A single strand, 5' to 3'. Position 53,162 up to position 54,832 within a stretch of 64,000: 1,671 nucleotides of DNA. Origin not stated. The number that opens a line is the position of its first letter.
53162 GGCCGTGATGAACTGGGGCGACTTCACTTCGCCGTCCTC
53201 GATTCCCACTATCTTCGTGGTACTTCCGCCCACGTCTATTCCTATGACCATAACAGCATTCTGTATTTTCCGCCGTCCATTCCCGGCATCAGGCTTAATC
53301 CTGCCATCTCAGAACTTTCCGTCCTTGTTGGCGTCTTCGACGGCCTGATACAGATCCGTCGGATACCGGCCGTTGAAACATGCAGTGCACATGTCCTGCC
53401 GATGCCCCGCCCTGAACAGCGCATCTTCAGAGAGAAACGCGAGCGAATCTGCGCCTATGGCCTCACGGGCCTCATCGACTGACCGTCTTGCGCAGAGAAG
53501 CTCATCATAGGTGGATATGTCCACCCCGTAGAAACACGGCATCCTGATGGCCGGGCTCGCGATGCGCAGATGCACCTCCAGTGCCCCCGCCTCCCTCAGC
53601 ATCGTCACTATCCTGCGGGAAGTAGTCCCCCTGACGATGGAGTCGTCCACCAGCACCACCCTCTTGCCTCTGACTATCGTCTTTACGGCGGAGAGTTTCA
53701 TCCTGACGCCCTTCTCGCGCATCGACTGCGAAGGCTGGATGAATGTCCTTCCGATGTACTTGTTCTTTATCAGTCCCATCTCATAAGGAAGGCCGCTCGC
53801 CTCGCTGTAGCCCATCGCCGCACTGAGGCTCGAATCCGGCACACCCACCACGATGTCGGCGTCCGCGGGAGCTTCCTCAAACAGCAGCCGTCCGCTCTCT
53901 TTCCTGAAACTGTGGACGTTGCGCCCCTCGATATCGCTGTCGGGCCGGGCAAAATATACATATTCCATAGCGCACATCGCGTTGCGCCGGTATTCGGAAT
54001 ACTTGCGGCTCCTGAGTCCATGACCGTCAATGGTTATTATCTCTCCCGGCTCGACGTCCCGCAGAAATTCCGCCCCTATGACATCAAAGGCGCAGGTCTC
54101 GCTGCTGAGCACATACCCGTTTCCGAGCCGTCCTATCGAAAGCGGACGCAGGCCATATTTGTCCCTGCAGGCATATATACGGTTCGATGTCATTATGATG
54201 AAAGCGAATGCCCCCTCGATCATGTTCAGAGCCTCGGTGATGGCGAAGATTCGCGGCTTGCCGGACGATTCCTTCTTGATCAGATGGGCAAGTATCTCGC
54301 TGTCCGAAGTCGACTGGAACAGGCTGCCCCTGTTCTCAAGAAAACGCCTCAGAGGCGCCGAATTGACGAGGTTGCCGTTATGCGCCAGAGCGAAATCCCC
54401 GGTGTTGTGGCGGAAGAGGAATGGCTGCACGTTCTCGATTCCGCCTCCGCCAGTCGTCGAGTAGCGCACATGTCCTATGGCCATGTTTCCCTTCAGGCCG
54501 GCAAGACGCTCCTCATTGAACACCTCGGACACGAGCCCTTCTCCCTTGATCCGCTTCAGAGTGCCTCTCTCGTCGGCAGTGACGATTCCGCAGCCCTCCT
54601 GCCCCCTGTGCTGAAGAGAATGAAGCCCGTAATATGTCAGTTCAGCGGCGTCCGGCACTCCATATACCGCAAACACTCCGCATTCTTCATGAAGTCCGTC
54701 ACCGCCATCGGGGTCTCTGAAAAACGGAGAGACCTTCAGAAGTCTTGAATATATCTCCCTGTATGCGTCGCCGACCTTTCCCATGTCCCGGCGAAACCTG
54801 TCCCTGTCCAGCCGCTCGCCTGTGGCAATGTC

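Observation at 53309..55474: PurC::PurF single-ORF fusion, placing a 264-aa extension in front of an Ntn-amidotransferase that needs a free N-terminal Cys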

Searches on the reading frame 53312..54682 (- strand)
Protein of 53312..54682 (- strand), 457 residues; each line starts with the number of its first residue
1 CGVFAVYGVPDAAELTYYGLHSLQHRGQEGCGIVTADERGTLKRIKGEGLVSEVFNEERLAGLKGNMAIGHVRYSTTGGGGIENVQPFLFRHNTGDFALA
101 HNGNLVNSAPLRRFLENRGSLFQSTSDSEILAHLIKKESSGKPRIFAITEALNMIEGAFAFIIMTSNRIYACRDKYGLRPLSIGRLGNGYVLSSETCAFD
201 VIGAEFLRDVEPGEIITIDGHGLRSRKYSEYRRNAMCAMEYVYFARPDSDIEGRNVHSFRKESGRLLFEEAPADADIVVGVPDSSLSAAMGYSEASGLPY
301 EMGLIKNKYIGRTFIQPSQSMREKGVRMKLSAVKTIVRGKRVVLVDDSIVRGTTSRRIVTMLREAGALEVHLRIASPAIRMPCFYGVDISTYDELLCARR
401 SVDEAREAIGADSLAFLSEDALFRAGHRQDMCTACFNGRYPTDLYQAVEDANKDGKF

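Call 51: search_solved_structures(query=window:53312-54682:-, max_evalue=1e-20, show_alignments=1)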
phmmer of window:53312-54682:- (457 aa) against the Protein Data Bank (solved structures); distinct sequences matched with E-value up to 1e-20: 8.
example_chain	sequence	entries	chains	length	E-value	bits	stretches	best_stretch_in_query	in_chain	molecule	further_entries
1gph_1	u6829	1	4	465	7.9e-180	601.8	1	1-447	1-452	GLUTAMINE PHOSPHORIBOSYL-PYROPHOSPHATE AMIDOTRANSFERASE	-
1ao0_A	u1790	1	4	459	3.3e-179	599.7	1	1-447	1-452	GLUTAMINE PHOSPHORIBOSYLPYROPHOSPHATE AMIDOTRANSFERASE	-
6lbp_A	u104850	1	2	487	2.2e-137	461.9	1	1-443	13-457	Amidophosphoribosyltransferase 2, chloroplastic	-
9q0n_A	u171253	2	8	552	3.1e-101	342.8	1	13-423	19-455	Amidophosphoribosyltransferase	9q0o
9q0m_A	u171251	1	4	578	4.2e-101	342.4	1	13-423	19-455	Amidophosphoribosyltransferase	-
6czf_A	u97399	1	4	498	2.3e-95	323.5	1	1-442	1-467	Amidophosphoribosyltransferase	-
1ecb_A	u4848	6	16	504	2.4e-95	323.4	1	1-442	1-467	GLUTAMINE PHOSPHORIBOSYLPYROPHOSPHATE AMIDOTRANSFERASE | Amidophosphoribosyltransferase, PurF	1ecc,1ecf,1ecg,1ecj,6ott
8w7d_A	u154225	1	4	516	2.6e-95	323.3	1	1-442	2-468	Amidophosphoribosyltransferase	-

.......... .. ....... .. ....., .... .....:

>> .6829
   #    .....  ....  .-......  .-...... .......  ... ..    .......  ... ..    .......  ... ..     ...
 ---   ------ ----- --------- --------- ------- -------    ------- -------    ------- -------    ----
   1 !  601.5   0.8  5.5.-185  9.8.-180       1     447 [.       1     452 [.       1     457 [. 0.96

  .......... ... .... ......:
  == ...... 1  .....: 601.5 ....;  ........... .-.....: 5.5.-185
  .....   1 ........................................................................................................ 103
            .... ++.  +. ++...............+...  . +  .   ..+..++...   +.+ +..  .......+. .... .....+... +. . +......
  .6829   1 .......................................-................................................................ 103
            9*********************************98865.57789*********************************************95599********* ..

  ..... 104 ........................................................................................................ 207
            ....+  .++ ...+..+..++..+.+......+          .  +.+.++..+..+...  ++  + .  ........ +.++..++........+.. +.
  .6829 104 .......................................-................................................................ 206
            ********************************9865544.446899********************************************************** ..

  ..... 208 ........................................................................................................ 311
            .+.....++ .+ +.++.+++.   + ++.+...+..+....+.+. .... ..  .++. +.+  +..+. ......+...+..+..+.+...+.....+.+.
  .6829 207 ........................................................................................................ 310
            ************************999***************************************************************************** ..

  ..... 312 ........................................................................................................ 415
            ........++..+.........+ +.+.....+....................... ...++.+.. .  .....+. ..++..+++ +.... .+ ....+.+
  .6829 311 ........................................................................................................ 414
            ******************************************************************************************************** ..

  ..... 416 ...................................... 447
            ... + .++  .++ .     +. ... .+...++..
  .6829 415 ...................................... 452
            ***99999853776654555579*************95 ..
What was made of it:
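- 53312..54682 (-): PurF proper (residues 265-721, 50.5 kDa): Ntn glutaminase domain plus PRTase domain. 1GPH alignment, E 8e-180 (call 51).
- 53972..53974 (-): Cys501, Fe-S ligand (B. subtilis Cys236 equivalent). Alignment to 1GPH (call 51).
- On PurF, Fe-S-type amidophosphoribosyltransferase (NCBIfam TIGR01134): C265-GVFAVYG aligns to Cys1 of 1GPH (call 51).
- Closest known: Arabidopsis thaliana GPRAT2. Same: It is a Fe-S-type PurF homologue (E 2e-137, call 51) made with a long N-terminal extension.
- The PurF half aligns Cys1-to-Cys1 with mature B. subtilis PurF (call 51).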
